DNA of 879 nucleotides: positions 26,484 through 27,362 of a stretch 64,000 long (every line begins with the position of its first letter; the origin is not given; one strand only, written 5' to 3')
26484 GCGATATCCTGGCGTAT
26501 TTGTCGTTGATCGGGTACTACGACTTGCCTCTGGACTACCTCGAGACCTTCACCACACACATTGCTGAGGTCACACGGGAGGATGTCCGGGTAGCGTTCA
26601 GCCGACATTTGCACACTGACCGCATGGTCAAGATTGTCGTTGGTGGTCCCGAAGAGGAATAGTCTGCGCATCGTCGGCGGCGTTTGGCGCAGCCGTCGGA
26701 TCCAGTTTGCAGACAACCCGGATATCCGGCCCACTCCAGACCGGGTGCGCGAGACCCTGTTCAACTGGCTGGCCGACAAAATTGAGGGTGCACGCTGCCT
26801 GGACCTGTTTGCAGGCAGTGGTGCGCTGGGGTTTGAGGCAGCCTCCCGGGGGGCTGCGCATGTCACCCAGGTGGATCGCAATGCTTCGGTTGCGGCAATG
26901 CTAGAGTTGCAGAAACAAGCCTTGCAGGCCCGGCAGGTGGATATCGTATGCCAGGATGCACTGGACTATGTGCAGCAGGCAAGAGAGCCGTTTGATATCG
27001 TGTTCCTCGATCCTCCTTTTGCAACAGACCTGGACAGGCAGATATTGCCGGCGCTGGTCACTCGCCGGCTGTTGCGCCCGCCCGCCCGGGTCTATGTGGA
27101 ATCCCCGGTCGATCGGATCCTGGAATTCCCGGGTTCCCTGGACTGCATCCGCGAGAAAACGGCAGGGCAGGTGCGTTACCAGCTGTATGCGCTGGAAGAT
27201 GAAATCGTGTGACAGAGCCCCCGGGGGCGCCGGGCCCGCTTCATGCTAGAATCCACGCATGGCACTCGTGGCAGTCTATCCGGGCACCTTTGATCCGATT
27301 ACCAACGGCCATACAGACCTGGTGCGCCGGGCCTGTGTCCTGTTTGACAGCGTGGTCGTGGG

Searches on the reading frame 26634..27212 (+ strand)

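Call 53: search_protein_families(library=pfam, proteins=[window:26634-27212:+], max_evalue=0.001)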
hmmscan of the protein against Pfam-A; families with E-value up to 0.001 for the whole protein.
window:26634-27212:+ (192 aa): 6 families
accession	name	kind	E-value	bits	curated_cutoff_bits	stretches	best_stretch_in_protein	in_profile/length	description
PF03602.21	Cons_hypoth95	-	5e-52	176.6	24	1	11-185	1-181/182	Conserved hypothetical protein 95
PF05175.20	MTS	-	2.9e-08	34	23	1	40-135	21-116/170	Methyltransferase small domain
PF13847.12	Methyltransf_31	-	5.5e-08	33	27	1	52-159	4-113/145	Methyltransferase domain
PF13649.12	Methyltransf_25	-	2e-06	28.8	27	1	56-125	2-70/97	Methyltransferase domain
PF02086.21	MethyltransfD12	-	2.5e-06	27.9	22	0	90-130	146-186/253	D12 class N6 adenine-specific DNA methyltransferase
PF08241.18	Methyltransf_11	-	0.00061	20.8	21.2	0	56-125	1-66/95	Methyltransferase domain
